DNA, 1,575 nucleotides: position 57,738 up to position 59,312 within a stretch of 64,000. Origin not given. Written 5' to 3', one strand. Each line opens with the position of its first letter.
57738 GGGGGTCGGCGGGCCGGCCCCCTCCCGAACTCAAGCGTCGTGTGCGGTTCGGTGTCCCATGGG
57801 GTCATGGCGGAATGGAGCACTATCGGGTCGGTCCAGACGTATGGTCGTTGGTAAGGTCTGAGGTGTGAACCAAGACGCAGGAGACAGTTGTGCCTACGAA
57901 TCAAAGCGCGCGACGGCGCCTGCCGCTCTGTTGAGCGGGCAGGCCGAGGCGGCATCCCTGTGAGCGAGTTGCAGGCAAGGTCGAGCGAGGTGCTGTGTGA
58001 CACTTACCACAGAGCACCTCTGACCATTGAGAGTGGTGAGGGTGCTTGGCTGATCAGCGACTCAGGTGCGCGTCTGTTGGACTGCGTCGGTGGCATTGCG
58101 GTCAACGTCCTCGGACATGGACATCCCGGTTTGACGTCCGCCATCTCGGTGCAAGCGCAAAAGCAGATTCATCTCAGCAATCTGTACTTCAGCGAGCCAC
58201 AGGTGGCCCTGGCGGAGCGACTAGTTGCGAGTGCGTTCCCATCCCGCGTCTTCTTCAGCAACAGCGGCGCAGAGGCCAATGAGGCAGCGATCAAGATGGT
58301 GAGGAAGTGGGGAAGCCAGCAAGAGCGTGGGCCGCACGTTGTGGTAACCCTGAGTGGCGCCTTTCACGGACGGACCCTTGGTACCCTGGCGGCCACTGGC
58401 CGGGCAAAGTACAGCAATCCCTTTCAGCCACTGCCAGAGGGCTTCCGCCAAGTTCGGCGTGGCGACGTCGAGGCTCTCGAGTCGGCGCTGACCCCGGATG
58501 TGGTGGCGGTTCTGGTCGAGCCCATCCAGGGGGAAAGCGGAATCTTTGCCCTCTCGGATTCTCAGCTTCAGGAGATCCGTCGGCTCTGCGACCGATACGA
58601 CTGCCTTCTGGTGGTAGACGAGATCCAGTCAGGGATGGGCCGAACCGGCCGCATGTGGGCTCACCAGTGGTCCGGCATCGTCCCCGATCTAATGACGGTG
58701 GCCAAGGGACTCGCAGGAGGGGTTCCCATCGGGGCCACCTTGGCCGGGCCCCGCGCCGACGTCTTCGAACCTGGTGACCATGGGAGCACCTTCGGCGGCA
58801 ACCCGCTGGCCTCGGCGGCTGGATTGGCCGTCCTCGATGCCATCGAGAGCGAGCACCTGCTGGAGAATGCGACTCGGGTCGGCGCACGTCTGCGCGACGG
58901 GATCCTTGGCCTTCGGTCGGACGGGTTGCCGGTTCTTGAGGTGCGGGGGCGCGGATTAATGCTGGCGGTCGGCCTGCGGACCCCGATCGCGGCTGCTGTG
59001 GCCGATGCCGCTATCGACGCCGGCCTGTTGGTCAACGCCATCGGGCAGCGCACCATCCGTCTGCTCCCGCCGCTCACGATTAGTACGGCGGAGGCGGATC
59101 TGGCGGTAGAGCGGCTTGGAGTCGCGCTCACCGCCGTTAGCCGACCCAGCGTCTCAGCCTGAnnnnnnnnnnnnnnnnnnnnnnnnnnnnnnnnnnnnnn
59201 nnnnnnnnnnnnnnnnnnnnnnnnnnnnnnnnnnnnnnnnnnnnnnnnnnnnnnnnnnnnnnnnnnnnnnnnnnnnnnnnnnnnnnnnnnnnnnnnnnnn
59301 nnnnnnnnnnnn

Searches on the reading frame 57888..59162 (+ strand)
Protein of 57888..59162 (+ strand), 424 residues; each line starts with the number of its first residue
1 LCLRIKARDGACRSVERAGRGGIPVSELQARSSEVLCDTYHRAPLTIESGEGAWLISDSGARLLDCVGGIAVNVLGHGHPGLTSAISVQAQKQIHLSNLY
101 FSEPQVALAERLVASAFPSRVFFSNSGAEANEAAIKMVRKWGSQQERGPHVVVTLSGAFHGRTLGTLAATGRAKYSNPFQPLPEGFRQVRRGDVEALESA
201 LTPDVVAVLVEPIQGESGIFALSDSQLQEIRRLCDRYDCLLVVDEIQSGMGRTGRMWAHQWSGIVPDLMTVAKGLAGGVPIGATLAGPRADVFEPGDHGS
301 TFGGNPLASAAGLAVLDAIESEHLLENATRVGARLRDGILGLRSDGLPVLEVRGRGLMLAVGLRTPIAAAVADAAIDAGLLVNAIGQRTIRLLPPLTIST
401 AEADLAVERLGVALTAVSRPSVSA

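Call 8: search_protein_families(library=ncbifam, proteins=[window:57888-59162:+])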
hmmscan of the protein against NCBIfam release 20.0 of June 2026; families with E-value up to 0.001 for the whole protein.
window:57888-59162:+ (424 aa): 69 families (the best 25 are shown)
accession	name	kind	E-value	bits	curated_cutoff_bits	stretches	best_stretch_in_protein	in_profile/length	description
NF002874.0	PRK03244.1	equivalog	4.6e-137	457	457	1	26-416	8-394/399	acetylornithine transaminase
NF002325.0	PRK01278.1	subfamily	2.1e-130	434.9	372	1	34-418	4-390/395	acetylornithine transaminase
TIGR00707.1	argD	subfamily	2.8e-127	424.7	410.05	1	37-412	3-378/381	acetylornithine/succinylornithine family transaminase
NF003397.0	PRK04612.1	equivalog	2.3e-106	356.1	735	1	37-416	16-403/408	acetylornithine transaminase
NF002985.0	PRK03715.1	equivalog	5.1e-105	351.4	568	1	34-415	9-392/395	acetylornithine transaminase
NF003468.0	PRK05093.1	subfamily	1.1e-101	340.5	522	1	32-417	12-402/405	acetylornithine/succinyldiaminopimelate transaminase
TIGR03246.1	arg_catab_astC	subfamily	2.4e-101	339.6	609.95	1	33-416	7-395/397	acetylornithine/succinylornithine family transaminase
NF002797.0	PRK02936.1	equivalog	4.6e-99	331.7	496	1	36-415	4-378/385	acetylornithine transaminase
NF009047.0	PRK12381.1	subfamily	1.5e-97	326.9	630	1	34-418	12-401/406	bifunctional succinylornithine transaminase/acetylornithine transaminase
NF004426.0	PRK05769.1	equivalog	5.4e-95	318.8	552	2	203-415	219-438/441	acetyl ornithine aminotransferase family protein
NF005993.0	PRK08117.1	subfamily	5.4e-90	302.1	574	2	199-417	201-430/433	aspartate aminotransferase family protein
NF053554.1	prodigi_MAP_PigE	equivalog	7.9e-85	285.8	850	1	47-378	404-742/837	prodigiosin MAP biosynthesis aminotransferase PigE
NF003273.0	PRK04260.1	equivalog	1.3e-83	280.7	616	1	36-408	4-369/376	acetylornithine transaminase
TIGR01885.1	Orn_aminotrans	equivalog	2.9e-82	276.6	378.4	1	33-408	9-395/402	ornithine--oxo-acid transaminase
NF003145.0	PRK04073.1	equivalog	6.1e-81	272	656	1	37-411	16-392/396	ornithine--oxo-acid transaminase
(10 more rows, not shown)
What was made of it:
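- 57960..59162 (+): lysJ/argD-type class III aminotransferase, the gene upstream of the leader (the longest ORF starts at 57888). NCBIfam acetylornithine transaminase NF002874, 457 bits, at its cut-off; LysJ models also hit, below their cut-offs (call 8).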
